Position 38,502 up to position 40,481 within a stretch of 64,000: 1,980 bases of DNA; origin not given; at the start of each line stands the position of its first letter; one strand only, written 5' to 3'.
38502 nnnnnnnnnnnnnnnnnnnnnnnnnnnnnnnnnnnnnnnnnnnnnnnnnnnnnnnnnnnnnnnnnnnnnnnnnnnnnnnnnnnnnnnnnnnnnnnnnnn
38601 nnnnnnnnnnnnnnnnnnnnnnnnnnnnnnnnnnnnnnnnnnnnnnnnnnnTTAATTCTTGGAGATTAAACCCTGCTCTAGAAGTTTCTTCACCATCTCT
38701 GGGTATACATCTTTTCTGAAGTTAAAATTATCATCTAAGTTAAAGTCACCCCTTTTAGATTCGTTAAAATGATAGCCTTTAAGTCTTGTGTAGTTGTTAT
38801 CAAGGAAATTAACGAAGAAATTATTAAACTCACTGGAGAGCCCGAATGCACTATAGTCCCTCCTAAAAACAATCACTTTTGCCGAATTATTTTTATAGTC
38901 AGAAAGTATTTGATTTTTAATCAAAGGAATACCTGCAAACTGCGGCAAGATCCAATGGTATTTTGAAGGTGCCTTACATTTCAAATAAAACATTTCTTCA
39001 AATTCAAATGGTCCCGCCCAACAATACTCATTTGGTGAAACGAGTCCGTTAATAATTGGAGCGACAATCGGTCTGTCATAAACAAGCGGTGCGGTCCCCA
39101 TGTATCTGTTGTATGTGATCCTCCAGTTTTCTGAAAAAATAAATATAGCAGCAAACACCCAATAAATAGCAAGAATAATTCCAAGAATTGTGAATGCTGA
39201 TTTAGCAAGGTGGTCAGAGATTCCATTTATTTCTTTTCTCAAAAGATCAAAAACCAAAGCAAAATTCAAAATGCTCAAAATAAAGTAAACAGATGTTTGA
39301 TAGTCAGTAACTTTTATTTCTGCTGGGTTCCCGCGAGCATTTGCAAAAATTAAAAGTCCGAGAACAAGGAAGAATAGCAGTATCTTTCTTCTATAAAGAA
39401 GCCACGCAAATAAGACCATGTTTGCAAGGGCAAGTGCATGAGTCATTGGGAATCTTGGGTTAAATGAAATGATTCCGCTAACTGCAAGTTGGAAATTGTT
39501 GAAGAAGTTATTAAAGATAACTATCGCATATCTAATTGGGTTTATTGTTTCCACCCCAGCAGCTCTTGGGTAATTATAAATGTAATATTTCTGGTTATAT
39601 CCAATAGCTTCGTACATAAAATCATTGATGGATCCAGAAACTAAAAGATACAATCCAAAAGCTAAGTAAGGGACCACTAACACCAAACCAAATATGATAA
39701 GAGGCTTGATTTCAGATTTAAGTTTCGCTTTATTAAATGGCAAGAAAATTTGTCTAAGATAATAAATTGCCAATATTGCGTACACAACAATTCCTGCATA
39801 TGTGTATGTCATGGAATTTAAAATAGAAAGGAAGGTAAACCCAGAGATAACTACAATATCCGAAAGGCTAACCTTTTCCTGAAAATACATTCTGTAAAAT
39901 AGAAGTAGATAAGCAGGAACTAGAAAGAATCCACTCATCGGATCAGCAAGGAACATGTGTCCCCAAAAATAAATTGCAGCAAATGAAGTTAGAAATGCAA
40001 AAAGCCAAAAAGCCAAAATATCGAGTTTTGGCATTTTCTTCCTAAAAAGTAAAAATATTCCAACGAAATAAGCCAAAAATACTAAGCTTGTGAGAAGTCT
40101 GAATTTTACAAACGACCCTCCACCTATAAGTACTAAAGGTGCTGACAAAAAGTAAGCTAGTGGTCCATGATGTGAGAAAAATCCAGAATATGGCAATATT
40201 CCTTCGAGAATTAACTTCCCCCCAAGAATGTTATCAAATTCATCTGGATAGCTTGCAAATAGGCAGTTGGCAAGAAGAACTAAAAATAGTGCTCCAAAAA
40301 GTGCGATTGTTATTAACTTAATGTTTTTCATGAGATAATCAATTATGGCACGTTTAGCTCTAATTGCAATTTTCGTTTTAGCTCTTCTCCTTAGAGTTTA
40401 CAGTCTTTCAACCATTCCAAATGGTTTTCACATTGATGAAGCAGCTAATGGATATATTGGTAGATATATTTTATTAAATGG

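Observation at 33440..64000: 30-kb glycosylation mega-locus: at least 14 GT-C membrane glycosyltransferases interleaved with at least 6 Dpm1-like GT2 synthases, plus GtrA, a Wzx-like flippase and a GT4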

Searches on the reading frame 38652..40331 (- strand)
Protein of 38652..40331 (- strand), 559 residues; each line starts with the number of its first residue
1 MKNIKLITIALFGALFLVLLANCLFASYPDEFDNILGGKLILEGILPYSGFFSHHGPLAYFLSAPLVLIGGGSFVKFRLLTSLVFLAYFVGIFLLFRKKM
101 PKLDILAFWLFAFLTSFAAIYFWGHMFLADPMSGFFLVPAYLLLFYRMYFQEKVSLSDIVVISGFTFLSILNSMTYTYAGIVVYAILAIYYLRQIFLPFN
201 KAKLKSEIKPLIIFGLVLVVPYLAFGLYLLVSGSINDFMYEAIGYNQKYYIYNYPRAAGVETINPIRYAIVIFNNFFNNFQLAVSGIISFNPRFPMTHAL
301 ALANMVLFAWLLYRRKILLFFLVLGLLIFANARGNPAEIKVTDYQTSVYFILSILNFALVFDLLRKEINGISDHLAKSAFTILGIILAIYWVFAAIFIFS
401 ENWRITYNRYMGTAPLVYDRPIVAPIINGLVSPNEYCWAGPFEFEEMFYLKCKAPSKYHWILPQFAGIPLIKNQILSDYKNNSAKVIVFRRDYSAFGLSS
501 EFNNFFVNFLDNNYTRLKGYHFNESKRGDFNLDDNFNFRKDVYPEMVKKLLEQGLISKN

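Call 5: search_protein_families(library=pfam, max_evalue=0.01, proteins=[window:38652-40331:-])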
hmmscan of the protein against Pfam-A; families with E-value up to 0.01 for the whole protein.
window:38652-40331:- (559 aa): 0 families

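Call 11: search_protein_families(library=pfam, max_evalue=10, proteins=[window:38652-40331:-])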
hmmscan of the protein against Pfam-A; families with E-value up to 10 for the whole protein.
window:38652-40331:- (559 aa): 0 families

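Call 37: find_homologous_proteins(query=window:38652-40331:-, max_evalue=0.00001)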
Query window:38652-40331:- (559 aa): 271 proteins with E <= 0.00001 among 8000 candidates; the best 120 are listed.
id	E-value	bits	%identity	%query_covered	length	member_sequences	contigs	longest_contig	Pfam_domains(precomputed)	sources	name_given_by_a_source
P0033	0.0e+0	1235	100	100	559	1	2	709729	-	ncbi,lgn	-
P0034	8.6e-222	756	60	100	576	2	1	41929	-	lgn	-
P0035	1.4e-197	676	55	97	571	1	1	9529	-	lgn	-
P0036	8.5e-180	617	54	97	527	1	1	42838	-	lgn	-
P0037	1.2e-174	600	53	96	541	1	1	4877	-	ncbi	-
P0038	6.4e-174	598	50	96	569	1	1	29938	-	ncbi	-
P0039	1.7e-172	593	54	97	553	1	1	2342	-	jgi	jgi:hypothetical protein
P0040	3.0e-166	573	52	99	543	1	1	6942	-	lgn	-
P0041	4.8e-164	565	51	98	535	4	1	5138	-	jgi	-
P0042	6.5e-164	565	48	96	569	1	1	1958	-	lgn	-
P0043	3.8e-159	549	48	98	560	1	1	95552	-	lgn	-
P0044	5.4e-158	545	47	99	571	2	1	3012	-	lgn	-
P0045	2.0e-156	540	48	98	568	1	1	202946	-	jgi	-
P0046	1.4e-153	531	46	95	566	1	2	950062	-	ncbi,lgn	-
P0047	3.6e-152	526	47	100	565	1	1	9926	-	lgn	-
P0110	3.7e-114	401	39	96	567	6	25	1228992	-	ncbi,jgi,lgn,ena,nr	ncbi:hypothetical protein KJZ67_03985 [Patescibacteria group bacterium]|nr:hypothetical protein [Pat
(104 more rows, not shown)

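Call 41: search_solved_structures(query=A3, max_evalue=10)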
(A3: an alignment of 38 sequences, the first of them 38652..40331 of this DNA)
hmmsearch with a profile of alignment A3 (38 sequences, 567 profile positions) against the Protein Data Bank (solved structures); distinct sequences matched with E-value up to 10: 3.
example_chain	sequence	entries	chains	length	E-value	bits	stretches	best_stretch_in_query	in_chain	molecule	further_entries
6dw0_D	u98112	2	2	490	0.11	14.3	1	77-203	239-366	Gamma-aminobutyric acid receptor subunit gamma-2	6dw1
7qna_C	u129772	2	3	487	0.26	13.1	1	77-203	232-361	Gamma-aminobutyric acid receptor subunit gamma-2 | Gamma-aminobutyric acid type A receptor subunit gamma2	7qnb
6hug_C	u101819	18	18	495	0.27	13.1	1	77-203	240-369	Gamma-aminobutyric acid receptor subunit gamma-2 | GABA(A) receptor subunit gamma-2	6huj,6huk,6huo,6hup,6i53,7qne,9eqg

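Call 51: predict_structure(alignment_id=A3)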
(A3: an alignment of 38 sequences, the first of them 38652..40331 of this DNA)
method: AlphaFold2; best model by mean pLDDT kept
length: 559 residues; sequences in the alignment: 38
mean_pLDDT: 90.5   pTM: 0.90
mean pLDDT of the five models: 90.5, 90.1, 89.8, 86.0, 84.1
residues with pLDDT >= 90: 376; 70-90: 159; 50-70: 23; < 50: 1
segments of 3 or more residues with pLDDT < 50: none
pLDDT, mean of each block of 10 residues (from residue 1): 79 95 70 89 92 89 93 88 96 95 94 93 87 96 98 97 97 93 98 82 75 96 95 92 79 71 84 94 89 88 98 98 97 85 87 98 96 97 96 92 81 70 94 95 90 92 80 93 96 83 92 95 88 95 97 95
secondary structure, 60 per line:
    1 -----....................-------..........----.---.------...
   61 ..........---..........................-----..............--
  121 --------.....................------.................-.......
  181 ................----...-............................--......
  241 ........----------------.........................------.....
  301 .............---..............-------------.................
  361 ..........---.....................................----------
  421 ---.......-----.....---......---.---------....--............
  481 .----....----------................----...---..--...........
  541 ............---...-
elements in order: H6-25 H33-42 H58-70 H74-99 H105-118 H129-149 H156-172 H174-196 H205-232 H235-248 H265-289 H296-313 H317-330 H344-370 H374-410 H424-430 E436-440 H444-449 H463-466 H469-481 E486-489 H500-513 E520-522 H532-535 E536-539 H540-552 E556-558

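Call 53: fold_search(model_id=the predicted structure, library=pdb)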
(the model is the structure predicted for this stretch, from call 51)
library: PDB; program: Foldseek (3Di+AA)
matches with E <= 10: 311; with E <= 0.001: 8
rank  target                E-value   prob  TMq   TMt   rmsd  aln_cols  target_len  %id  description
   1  7e9s_A                1.4e-05  1.00  0.42  0.30  16.3       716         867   14  Archaeal oligosaccharyltransferase AglB from Archaeoglobus fulgidus in complex with an inhibitory peptide and a dolich (released 2021-09-08)
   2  3wak                  7.0e-05  1.00  0.43  0.30  14.8       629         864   14  Crystal structure of the Archaeoglobus fulgidus oligosaccharyltransferase (O29867_ARCFU) in the apo form (released 2013-10-30)
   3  5ezm                  2.6e-04  1.00  0.46  0.48  11.4       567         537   15  Crystal Structure of ArnT from Cupriavidus metallidurans in the apo state (released 2016-02-17)
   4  9i5k_A                5.3e-04  1.00  0.39  0.43  11.6       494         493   14  Structure of the Chaetomium thermophilum Pmt4 homodimer (C2 symmetry) (released 2025-12-24)
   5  5f15                  7.2e-04  1.00  0.48  0.49  11.6       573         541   14  Crystal Structure of ArnT from Cupriavidus metallidurans bound to Undecaprenyl phosphate (released 2016-02-17)
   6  3waj                  7.5e-04  1.00  0.37  0.28  17.2       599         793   12  Crystal structure of the Archaeoglobus fulgidus oligosaccharyltransferase (O29867_ARCFU) complex with Zn and sulfate (released 2013-10-30)
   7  6s7t_A                9.2e-04  1.00  0.43  0.36  11.1       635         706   12  Cryo-EM structure of human oligosaccharyltransferase complex OST-B (released 2019-12-18)
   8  7zlh_A                9.2e-04  1.00  0.43  0.38  13.6       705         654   11  Cryo-EM structure of C-mannosyltransferase CeDPY19, in apo state, bound to CMT2-Fab and anti-Fab nanobody (released 2023-01-11)
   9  9n9j_I                1.1e-03  1.00  0.40  0.34  13.6       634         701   10  Structure of a GRP94 folding intermediate engaged with a CCDC134- and FKBP11-bound secretory translocon (released 2025-11-19)
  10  8b6l_I                2.1e-03  1.00  0.43  0.37  12.8       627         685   10  Subtomogram average of the human Sec61-TRAP-OSTA-translocon (released 2022-12-07)
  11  8if8_B                2.5e-03  1.00  0.47  0.44   9.2       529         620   12  Arabinosyltransferase AftA (released 2023-05-31)
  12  8pn9_A                2.5e-03  1.00  0.41  0.36  14.4       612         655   11  Structure of human oligosaccharyltransferase OST-A complex bound to NGI-1 (released 2024-05-08)
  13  7oci_F                3.3e-03  1.00  0.42  0.38  13.3       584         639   13  Cryo-EM structure of yeast Ost6p containing oligosaccharyltransferase complex (released 2022-02-16)
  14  6w98_A                8.7e-03  1.00  0.43  0.22  10.3       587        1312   12  Single-Particle Cryo-EM Structure of Arabinofuranosyltransferase AftD from Mycobacteria (released 2020-05-13)
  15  6ftg_5                9.8e-03  1.00  0.42  0.38  14.4       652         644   10  Subtomogram average of OST-containing ribosome-translocon complexes from canine rough microsomal membranes (released 2018-03-21)
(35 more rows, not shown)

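Call 54: search_protein_families(library=ncbifam, max_evalue=0.01, proteins=[window:38652-40331:-])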
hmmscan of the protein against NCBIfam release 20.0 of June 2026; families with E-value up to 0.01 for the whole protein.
window:38652-40331:- (559 aa): 0 families

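Call 64: find_encoding_contigs(protein=P0110, flank=8000, max_places=2)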
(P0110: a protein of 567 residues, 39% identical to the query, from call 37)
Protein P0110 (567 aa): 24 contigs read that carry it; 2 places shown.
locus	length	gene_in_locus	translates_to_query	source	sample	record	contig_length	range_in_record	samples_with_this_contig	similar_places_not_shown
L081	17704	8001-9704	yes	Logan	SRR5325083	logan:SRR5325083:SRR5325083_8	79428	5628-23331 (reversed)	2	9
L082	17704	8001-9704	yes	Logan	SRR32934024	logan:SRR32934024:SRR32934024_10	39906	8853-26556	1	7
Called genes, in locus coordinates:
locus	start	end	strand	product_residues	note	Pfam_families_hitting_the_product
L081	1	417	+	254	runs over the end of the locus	PF00535:Glycos_transf_2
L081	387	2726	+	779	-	PF09586:YfhO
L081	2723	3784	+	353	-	PF13439:Glyco_transf_4, PF00534:Glycos_transf_1, PF13692:Glyco_trans_1_4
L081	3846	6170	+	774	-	PF09586:YfhO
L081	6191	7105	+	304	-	PF00535:Glycos_transf_2, PF13506:Glyco_transf_21 (weak), PF13641:Glyco_tranf_2_3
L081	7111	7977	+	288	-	PF08003:Methyltransf_9 (weak), PF13489:Methyltransf_23, PF13649:Methyltransf_25, PF13847:Methyltransf_31, PF08241:Methyltransf_11, PF08242:Methyltransf_12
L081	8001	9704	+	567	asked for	-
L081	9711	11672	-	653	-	-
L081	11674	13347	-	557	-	-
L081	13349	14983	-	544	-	PF02366:PMT, PF13231:PMT_2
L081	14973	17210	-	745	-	PF09586:YfhO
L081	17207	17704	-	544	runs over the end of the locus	PF10131:PTPS_related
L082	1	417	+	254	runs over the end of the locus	PF00535:Glycos_transf_2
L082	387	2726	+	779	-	PF09586:YfhO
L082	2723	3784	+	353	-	PF13439:Glyco_transf_4, PF00534:Glycos_transf_1, PF13692:Glyco_trans_1_4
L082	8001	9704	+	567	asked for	-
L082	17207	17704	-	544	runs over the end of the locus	PF11847:GT-C_AftD (faint), PF10131:PTPS_related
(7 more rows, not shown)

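Call 65: find_encoding_contigs(protein=P0046, flank=8000, max_places=2)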
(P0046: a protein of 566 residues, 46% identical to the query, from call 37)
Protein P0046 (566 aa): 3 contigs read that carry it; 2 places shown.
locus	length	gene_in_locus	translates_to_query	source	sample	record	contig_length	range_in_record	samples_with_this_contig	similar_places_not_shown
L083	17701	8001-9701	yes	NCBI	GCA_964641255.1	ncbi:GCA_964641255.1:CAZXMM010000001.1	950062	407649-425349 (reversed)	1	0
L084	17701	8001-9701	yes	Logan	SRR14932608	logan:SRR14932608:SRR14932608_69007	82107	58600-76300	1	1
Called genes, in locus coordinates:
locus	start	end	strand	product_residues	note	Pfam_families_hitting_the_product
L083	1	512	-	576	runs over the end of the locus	PF10131:PTPS_related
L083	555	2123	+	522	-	PF13231:PMT_2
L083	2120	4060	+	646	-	-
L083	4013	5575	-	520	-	PF10131:PTPS_related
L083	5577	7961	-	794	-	PF09586:YfhO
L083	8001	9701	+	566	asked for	-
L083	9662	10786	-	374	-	PF26314:MptA_B_family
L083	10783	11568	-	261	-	PF00535:Glycos_transf_2, PF13641:Glyco_tranf_2_3 (weak)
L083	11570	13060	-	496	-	PF13231:PMT_2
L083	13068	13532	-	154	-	PF04138:GtrA_DPMS_TM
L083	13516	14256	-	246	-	PF00535:Glycos_transf_2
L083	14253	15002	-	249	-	PF00535:Glycos_transf_2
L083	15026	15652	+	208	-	PF01746:tRNA_m1G_MT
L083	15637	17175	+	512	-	-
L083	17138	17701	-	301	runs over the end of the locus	PF01370:Epimerase, PF04321:RmlD_sub_bind, PF16363:GDP_Man_Dehyd (weak), PF07993:NAD_binding_4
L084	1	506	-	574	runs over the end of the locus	PF10131:PTPS_related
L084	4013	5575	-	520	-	PF10131:PTPS_related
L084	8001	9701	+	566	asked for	-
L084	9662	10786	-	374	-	PF26314:MptA_B_family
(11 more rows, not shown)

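Call 88: search_protein_representatives(alignment_id=A3)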
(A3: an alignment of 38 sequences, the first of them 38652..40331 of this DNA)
Query: 38 sequences, 567 profile positions. Proteins with E-value up to 0.001 (for the whole library): 1518; up to 1e-10: 600; up to 1e-30: 168. The best 150 are listed.
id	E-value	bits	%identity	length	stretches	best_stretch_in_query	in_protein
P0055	1.8e-230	782.9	-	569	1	2-563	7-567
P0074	4.5e-217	738.7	-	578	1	10-565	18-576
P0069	1.3e-209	714.1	-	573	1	3-565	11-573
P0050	3.5e-196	669.7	-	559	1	11-564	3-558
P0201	4.6e-188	642.9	-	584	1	11-563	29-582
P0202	6.0e-188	642.5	-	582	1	11-565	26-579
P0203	4.0e-187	639.8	-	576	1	4-565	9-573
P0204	1.5e-186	637.9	-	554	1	8-565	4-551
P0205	3.4e-186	636.8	-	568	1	3-562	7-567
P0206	2.6e-185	633.8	-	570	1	7-565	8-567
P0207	2.7e-182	623.9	-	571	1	10-563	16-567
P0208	6.8e-180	616.0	-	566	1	9-562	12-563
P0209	1.1e-178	612.0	-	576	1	3-565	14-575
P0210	3.1e-172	590.7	-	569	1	10-566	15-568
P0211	2.7e-169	580.9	-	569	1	5-565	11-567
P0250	3.8e-81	290.0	-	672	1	8-527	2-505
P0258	1.4e-65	238.6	-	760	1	9-527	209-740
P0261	8.8e-64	232.6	-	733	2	14-249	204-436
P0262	4.9e-63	230.1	-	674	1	6-520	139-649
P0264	7.2e-62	226.3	-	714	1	15-520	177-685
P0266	1.1e-61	225.7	-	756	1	10-522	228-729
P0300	1.5e-48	182.3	-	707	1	15-517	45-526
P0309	1.2e-45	172.8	-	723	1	16-518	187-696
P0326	6.8e-40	153.7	-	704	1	6-517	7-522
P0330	1.3e-37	146.3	-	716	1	12-514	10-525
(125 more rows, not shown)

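Call 89: search_protein_families(library=pfam, max_evalue=0.001, proteins=[P0258, P0261, P0264, P0266, P0250, P0300, P0326, P0330, P0262, P0309])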
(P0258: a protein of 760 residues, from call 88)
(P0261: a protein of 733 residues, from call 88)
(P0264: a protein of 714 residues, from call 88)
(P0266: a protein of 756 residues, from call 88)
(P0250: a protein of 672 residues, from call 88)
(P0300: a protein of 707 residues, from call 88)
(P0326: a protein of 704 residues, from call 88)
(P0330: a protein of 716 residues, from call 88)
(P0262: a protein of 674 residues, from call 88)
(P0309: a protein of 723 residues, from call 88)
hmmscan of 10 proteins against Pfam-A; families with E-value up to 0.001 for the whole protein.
P0258 (760 aa): 0 families

P0261 (733 aa): 0 families

P0264 (714 aa): 1 family
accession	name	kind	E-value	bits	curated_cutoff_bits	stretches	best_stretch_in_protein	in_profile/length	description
PF04138.20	GtrA_DPMS_TM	-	1.1e-22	80.9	26.1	1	16-140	1-117/117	GtrA/DPMS, transmembrane domain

P0266 (756 aa): 0 families

P0250 (672 aa): 0 families

P0300 (707 aa): 1 family
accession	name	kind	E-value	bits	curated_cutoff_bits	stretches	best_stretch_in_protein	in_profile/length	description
PF13231.12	PMT_2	-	1.2e-08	35.8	26.1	1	90-233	2-146/160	Dolichyl-phosphate-mannose-protein mannosyltransferase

P0326 (704 aa): 0 families

P0330 (716 aa): 0 families

P0262 (674 aa): 1 family
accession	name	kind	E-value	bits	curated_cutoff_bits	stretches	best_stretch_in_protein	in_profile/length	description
PF04138.20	GtrA_DPMS_TM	-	6.3e-23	81.6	26.1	1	18-131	2-117/117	GtrA/DPMS, transmembrane domain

P0309 (723 aa): 1 family
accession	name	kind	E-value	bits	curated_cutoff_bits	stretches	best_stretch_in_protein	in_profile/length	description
PF04138.20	GtrA_DPMS_TM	-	1.3e-20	74.2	26.1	1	25-148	2-117/117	GtrA/DPMS, transmembrane domain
